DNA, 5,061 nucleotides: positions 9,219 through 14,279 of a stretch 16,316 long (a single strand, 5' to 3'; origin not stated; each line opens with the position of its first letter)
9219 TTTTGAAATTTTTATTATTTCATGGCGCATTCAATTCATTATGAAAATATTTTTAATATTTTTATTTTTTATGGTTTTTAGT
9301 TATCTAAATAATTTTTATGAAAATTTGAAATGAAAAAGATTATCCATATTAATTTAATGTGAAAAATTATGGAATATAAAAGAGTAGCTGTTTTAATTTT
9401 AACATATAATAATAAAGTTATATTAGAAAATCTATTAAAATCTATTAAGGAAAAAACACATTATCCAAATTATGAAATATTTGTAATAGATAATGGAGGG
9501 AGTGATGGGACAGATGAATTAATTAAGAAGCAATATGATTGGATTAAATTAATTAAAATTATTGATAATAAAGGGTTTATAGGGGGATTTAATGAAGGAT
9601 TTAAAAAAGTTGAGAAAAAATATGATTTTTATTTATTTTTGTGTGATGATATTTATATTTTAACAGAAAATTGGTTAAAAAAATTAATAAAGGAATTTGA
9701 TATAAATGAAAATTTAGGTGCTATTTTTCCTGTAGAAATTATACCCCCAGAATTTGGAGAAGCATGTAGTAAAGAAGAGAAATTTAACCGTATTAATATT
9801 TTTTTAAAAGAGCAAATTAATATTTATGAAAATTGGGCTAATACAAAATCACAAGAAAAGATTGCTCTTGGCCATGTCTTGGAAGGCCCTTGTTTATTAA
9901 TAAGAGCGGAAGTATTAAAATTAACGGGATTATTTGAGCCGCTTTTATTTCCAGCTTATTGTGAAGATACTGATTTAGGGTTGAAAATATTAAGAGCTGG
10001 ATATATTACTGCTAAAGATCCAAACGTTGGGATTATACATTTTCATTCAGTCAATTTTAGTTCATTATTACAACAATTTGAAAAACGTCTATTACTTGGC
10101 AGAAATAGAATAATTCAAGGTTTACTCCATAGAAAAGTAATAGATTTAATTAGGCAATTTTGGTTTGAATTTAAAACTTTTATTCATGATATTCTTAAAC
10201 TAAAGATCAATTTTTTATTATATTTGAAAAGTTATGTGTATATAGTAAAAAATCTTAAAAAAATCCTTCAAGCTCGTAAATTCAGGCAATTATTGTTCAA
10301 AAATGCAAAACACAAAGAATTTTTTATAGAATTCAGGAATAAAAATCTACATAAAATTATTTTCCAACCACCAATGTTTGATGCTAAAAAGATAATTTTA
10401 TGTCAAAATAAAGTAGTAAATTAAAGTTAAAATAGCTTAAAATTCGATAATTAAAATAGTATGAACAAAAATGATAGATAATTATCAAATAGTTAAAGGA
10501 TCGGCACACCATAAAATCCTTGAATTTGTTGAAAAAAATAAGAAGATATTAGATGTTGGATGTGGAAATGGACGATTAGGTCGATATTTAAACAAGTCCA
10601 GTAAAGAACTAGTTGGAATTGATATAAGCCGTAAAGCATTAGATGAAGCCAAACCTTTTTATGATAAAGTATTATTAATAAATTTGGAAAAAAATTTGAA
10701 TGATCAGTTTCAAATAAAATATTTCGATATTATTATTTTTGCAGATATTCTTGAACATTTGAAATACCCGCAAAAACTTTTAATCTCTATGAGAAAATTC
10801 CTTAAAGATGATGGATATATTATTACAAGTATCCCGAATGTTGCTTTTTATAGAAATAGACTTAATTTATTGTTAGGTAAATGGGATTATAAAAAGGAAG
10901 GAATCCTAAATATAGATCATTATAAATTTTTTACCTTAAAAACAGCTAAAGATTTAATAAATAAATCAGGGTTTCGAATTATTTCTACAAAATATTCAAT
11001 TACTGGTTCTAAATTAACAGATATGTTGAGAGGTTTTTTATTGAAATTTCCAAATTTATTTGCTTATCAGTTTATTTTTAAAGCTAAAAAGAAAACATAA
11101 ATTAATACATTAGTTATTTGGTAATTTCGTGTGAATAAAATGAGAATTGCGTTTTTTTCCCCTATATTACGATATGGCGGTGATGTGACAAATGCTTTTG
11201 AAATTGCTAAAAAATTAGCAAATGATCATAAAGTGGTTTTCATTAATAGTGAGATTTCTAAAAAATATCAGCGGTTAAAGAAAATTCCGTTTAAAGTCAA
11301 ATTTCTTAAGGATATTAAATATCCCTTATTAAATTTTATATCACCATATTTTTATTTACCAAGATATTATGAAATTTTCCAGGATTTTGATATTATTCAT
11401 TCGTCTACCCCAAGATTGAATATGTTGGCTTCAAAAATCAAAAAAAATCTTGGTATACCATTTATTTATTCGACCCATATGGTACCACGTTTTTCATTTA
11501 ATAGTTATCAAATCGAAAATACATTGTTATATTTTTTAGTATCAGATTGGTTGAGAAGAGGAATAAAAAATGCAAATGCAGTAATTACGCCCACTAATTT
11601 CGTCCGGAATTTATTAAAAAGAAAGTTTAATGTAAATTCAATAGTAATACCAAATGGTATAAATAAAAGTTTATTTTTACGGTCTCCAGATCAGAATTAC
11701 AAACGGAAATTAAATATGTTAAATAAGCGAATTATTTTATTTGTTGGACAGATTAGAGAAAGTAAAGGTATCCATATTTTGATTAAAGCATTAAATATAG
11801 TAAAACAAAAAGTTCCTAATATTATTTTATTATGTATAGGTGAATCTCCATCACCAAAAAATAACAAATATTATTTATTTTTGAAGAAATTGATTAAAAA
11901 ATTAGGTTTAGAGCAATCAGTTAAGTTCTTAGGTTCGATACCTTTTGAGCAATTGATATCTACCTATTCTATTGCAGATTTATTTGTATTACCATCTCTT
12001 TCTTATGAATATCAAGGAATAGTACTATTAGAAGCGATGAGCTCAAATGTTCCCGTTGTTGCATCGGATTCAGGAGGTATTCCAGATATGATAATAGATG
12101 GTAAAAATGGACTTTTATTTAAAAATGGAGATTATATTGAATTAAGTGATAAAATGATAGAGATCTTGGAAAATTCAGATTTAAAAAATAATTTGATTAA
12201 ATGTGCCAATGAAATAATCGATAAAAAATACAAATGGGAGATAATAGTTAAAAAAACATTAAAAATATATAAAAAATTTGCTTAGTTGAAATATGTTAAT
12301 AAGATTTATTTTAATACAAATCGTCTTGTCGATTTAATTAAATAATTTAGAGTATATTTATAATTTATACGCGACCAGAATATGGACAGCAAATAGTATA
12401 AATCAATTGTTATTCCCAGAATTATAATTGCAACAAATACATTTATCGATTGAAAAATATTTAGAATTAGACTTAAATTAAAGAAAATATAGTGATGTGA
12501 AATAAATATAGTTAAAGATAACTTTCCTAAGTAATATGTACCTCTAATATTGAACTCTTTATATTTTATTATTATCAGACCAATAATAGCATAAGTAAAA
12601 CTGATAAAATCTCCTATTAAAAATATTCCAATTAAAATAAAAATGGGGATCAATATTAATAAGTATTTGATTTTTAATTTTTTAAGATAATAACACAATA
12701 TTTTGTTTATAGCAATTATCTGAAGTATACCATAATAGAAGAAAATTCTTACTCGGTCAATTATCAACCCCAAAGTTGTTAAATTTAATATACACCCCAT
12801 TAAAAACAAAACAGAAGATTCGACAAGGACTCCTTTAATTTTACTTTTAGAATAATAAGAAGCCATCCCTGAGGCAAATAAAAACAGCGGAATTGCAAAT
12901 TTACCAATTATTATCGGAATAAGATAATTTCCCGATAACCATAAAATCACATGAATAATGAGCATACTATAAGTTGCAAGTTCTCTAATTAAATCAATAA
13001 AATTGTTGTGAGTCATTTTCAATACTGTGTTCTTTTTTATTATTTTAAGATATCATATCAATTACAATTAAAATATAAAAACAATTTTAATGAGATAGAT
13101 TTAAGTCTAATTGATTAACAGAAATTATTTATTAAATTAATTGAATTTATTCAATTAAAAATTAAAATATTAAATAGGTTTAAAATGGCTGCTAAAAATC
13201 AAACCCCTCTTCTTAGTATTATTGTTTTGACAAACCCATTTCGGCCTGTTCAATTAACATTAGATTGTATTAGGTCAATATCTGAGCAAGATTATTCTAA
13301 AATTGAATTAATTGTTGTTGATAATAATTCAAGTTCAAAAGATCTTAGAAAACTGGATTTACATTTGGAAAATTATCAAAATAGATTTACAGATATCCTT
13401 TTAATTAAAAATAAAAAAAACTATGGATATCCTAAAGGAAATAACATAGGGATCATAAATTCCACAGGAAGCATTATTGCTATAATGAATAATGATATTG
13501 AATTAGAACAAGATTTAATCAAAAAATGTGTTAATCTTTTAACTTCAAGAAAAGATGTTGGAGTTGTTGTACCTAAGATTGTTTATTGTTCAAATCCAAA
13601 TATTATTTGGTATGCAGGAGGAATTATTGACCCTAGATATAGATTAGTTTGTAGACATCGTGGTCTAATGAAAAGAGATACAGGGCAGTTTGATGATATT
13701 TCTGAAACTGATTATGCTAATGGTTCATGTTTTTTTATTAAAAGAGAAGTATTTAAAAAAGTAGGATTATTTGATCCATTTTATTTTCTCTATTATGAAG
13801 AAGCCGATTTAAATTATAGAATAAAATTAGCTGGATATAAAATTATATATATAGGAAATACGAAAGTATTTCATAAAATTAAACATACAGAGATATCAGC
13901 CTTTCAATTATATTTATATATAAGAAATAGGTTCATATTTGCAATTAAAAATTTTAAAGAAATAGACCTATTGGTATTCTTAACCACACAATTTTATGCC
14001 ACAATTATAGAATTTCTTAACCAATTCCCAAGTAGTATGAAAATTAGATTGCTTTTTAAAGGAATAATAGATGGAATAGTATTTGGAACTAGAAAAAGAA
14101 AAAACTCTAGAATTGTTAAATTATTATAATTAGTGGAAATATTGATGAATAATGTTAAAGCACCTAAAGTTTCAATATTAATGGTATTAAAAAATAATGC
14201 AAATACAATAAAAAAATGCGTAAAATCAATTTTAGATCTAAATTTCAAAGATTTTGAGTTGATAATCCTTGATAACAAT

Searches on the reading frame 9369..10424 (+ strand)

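Call 5: search_protein_families(library=pfam, proteins=[window:9369-10424:+])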
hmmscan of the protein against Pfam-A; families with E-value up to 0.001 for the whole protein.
window:9369-10424:+ (351 aa): 3 families
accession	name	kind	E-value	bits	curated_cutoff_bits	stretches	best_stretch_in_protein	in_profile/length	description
PF00535.33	Glycos_transf_2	-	1.1e-18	68.1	23.3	1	8-137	2-130/168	Glycosyl transferase family 2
PF13641.12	Glyco_tranf_2_3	-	6.3e-08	33.3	27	1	5-222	2-209/230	Glycosyltransferase like family 2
PF13712.12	Glyco_tranf_2_5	-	0.00015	22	27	1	59-119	30-88/210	Glycosyltransferase like family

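Call 6: search_protein_families(library=ncbifam, proteins=[window:9369-10424:+], max_evalue=1e-10)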
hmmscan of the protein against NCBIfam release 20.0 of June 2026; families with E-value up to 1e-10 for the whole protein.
window:9369-10424:+ (351 aa): 1 family
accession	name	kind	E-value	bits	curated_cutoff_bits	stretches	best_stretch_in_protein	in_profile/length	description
TIGR01556.1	rhamnosyltran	subfamily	1.9e-11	43.7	200.55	1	12-224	2-200/281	rhamnosyltransferase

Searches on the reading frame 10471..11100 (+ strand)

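Call 5: search_protein_families(library=pfam, proteins=[window:10471-11100:+])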
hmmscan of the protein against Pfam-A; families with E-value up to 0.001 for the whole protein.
window:10471-11100:+ (209 aa): 15 families
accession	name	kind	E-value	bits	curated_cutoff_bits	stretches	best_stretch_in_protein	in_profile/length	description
PF13489.12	Methyltransf_23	-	5.8e-22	78.6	27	1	14-172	14-163/164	Methyltransferase domain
PF13847.12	Methyltransf_31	-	1.8e-16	60.5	27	1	21-123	2-113/145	Methyltransferase domain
PF08241.18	Methyltransf_11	-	2.6e-15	57.3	21.2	1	27-118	1-94/95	Methyltransferase domain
PF08242.18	Methyltransf_12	-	4e-15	56.8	30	1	27-117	1-98/98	Methyltransferase domain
PF07021.18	MetW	-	4.5e-13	49.7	21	1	13-136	4-124/193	Methionine biosynthesis protein MetW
PF13649.12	Methyltransf_25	-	3.7e-12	47.2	27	1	26-115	1-97/97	Methyltransferase domain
PF05175.20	MTS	-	2.5e-07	30.9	23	1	21-137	28-156/170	Methyltransferase small domain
PF08003.17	Methyltransf_9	-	1.9e-06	27.5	23.8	1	22-119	115-217/315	Protein of unknown function (DUF1698)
PF05219.18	DREV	-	1e-05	25.2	26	1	22-171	94-236/265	DREV methyltransferase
PF01555.25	N6_N4_Mtase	-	2.1e-05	25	26.7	0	12-61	171-220/221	DNA methylase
PF06325.19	PrmA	-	2.4e-05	24.4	22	1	18-120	157-259/296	Ribosomal protein L11 methyltransferase (PrmA)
PF05401.17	NodS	-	0.00013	22.3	24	1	14-117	32-142/201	Nodulation protein S (NodS)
PF03848.20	TehB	-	0.00015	21.7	20.4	1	12-116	18-129/193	Tellurite resistance protein TehB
PF03291.22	mRNA_G-N7_MeTrfase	-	0.00024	20.8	26.6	0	18-68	51-108/315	mRNA (guanine-N(7))-methyltransferase domain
PF13679.12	Methyltransf_32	-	0.00029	21.3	27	1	21-68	24-77/143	Methyltransferase domain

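Call 6: search_protein_families(library=ncbifam, proteins=[window:10471-11100:+], max_evalue=1e-10)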
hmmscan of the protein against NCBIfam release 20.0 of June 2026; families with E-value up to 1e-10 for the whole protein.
window:10471-11100:+ (209 aa): 4 families
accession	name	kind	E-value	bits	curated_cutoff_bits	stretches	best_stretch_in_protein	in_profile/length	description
TIGR01983.1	UbiG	equivalog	3e-16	59.4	102.95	1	22-123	49-155/228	bifunctional 2-polyprenyl-6-hydroxyphenol methylase/3-demethylubiquinol 3-O-methyltransferase UbiG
TIGR02081.1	metW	equivalog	8.6e-16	58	189.5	1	14-173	5-165/194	methionine biosynthesis protein MetW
TIGR04345.1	ovoA_Cterm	equivalog_domain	1.5e-12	47.6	170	0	81-122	131-172/242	putative 4-mercaptohistidine N1-methyltransferase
NF045667.1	MTase_DVU1556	equivalog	2.2e-12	46.9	155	1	21-120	21-120/213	DVU_1556 family methyltransferase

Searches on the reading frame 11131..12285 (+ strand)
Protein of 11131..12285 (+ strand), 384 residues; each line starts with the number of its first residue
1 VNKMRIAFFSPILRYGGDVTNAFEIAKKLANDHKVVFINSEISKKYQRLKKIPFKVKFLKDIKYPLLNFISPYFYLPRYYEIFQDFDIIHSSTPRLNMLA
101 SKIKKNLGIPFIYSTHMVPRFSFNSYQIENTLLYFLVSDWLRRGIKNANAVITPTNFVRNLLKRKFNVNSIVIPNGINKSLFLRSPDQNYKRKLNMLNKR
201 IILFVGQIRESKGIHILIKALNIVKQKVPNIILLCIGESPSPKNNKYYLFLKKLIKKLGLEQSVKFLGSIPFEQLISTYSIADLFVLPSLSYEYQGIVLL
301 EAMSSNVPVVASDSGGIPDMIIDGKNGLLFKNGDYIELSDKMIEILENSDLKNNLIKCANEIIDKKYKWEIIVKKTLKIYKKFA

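Call 5: search_protein_families(library=pfam, proteins=[window:11131-12285:+])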
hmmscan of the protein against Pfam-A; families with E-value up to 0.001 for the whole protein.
window:11131-12285:+ (384 aa): 6 families
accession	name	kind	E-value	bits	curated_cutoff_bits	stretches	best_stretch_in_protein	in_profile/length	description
PF00534.26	Glycos_transf_1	-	1e-43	149.3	26.4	1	190-359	5-169/172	Glycosyl transferases group 1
PF13692.12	Glyco_trans_1_4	-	3.6e-34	118.5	27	1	200-348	2-142/142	Glycosyl transferases group 1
PF13439.12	Glyco_transf_4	-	4.2e-18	66.4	28.5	1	16-179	2-168/170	Glycosyltransferase Family 4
PF13579.12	Glyco_trans_4_4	-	1.2e-07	32.6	29.7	1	84-176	70-158/158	Glycosyl transferase 4-like domain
PF13524.12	Glyco_trans_1_2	-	0.00021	21.7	25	1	263-374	28-140/144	Glycosyl transferase-like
PF20706.3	GT4-conflict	-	0.00027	20.5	26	1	195-322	193-321/385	Family 4 Glycosyltransferase in conflict systems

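Call 6: search_protein_families(library=ncbifam, proteins=[window:11131-12285:+], max_evalue=1e-10)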
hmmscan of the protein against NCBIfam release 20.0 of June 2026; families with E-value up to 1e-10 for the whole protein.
window:11131-12285:+ (384 aa): 28 families (the best 25 are shown)
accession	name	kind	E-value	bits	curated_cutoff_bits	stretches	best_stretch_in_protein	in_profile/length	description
TIGR03999.1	thiol_BshA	equivalog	1.3e-38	132.9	273.7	1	141-383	138-373/375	N-acetyl-alpha-D-glucosaminyl L-malate synthase BshA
TIGR04063.1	stp3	hypoth_equivalog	3e-37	128.4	442.05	1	87-382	94-394/397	TIGR04063 family PEP-CTERM/XrtA system glycosyltransferase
TIGR02149.1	glgA_Coryne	subfamily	6.3e-34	117.7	302.4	1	84-382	82-389/391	glycogen synthase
TIGR04157.1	glyco_rSAM_CFB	subfamily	1.1e-30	106.9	400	1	145-380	167-406/406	TIGR04157 family glycosyltransferase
NF041876.1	EPS_EpsE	equivalog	4.1e-30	105.3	400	1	158-369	176-382/389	exopolysaccharide biosynthesis GT4 family glycosyltransferase EpsE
NF012028.0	PRK15484.1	subfamily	7e-29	101.1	618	1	146-376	138-371/380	lipopolysaccharide N-acetylglucosaminyltransferase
TIGR03449.1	mycothiol_MshA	equivalog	1.4e-27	96.6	462.5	1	86-382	103-402/406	D-inositol-3-phosphate glycosyltransferase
TIGR04047.1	MSMEG_0565_glyc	hypoth_equivalog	2e-26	93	259.85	1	138-381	129-372/373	MSMEG_0565 family glycosyltransferase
NF038295.1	EPS_HpsP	equivalog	2.7e-26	92.5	550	1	144-383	151-387/388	hormogonium polysaccharide biosynthesis glycosyltransferase HpsP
NF038298.1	EPS_HpsO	equivalog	5.6e-26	91.2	575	1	145-383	144-387/388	hormogonium polysaccharide biosynthesis glycosyltransferase HpsO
NF053513.1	Gtran_IagA_BgsA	equivalog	9.3e-26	90.6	460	1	83-382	41-330/333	LTA glycolipid anchor biosynthesis glycosyltransferase, IagA/BgsA family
NF047684.1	TeichurnBiosyTuaC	equivalog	4.1e-24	85.2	550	1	141-382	158-388/391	teichuronic acid biosynthesis protein TuaC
TIGR03088.1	stp2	hypoth_equivalog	2.7e-22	79.3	409.05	1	171-382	163-372/374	TIGR03088 family PEP-CTERM/XrtA system glycosyltransferase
NF049988.1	MGlcDAGSynMgs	equivalog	2.4e-19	70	400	1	46-382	53-386/398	alpha-monoglucosyldiacylglycerol synthase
NF041010.1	glycosy_Agl16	equivalog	6.9e-19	67.9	575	1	145-382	131-350/352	glycosylation protein Agl16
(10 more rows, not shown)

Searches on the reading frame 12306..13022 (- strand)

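Call 5: search_protein_families(library=pfam, proteins=[window:12306-13022:-])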
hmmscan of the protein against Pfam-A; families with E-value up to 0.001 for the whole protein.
window:12306-13022:- (238 aa): 1 family
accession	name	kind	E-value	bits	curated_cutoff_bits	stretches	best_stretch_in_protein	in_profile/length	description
PF07786.18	HGSNAT_cat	-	4.4e-08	33.4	22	1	8-147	4-151/222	Heparan-alpha-glucosaminide N-acetyltransferase, catalytic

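Call 6: search_protein_families(library=ncbifam, proteins=[window:12306-13022:-], max_evalue=1e-10)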
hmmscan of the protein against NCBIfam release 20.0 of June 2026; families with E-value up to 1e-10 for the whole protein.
window:12306-13022:- (238 aa): 0 families

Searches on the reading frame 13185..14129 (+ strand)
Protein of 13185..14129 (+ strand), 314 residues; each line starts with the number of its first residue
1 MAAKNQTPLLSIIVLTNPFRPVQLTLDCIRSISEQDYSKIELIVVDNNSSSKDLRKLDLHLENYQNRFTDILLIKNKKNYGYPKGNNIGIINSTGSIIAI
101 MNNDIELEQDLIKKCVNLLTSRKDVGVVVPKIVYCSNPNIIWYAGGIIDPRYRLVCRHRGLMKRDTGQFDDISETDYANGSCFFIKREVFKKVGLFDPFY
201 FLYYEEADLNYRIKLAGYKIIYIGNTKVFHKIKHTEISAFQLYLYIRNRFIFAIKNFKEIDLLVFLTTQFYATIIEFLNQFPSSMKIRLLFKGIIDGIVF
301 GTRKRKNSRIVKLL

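Call 5: search_protein_families(library=pfam, proteins=[window:13185-14129:+])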
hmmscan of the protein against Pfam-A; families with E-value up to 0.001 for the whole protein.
window:13185-14129:+ (314 aa): 4 families
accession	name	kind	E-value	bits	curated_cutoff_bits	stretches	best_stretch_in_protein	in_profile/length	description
PF00535.33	Glycos_transf_2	-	9.8e-19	68.3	23.3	1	25-193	13-167/168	Glycosyl transferase family 2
PF13641.12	Glyco_tranf_2_3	-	6.3e-13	49.7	27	1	24-227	15-208/230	Glycosyltransferase like family 2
PF10111.15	Glyco_tranf_2_2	-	0.00016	21.7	27.3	1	27-238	17-223/276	Glycosyltransferase like family 2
PF13632.12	Glyco_trans_2_3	-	0.0003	21.1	27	1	97-240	1-129/198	Glycosyl transferase family group 2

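Call 6: search_protein_families(library=ncbifam, proteins=[window:13185-14129:+], max_evalue=1e-10)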
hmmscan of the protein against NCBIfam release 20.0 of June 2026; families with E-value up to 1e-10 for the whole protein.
window:13185-14129:+ (314 aa): 4 families
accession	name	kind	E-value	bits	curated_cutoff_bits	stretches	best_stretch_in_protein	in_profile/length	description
NF038299.1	EPS_HpsN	equivalog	2.6e-13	49.6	425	0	10-132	3-119/317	hormogonium polysaccharide biosynthesis glycosyltransferase HpsN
TIGR01556.1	rhamnosyltran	subfamily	3.3e-13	49.5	200.55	1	27-239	12-209/281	rhamnosyltransferase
TIGR04242.1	nodulat_NodC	equivalog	8.7e-12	44.7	550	1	5-158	45-192/395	chitooligosaccharide synthase NodC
NF041875.1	EPS_EpsD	equivalog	9.6e-11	41.6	370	0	22-240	11-216/325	exopolysaccharide biosynthesis glycosyltransferase EpsD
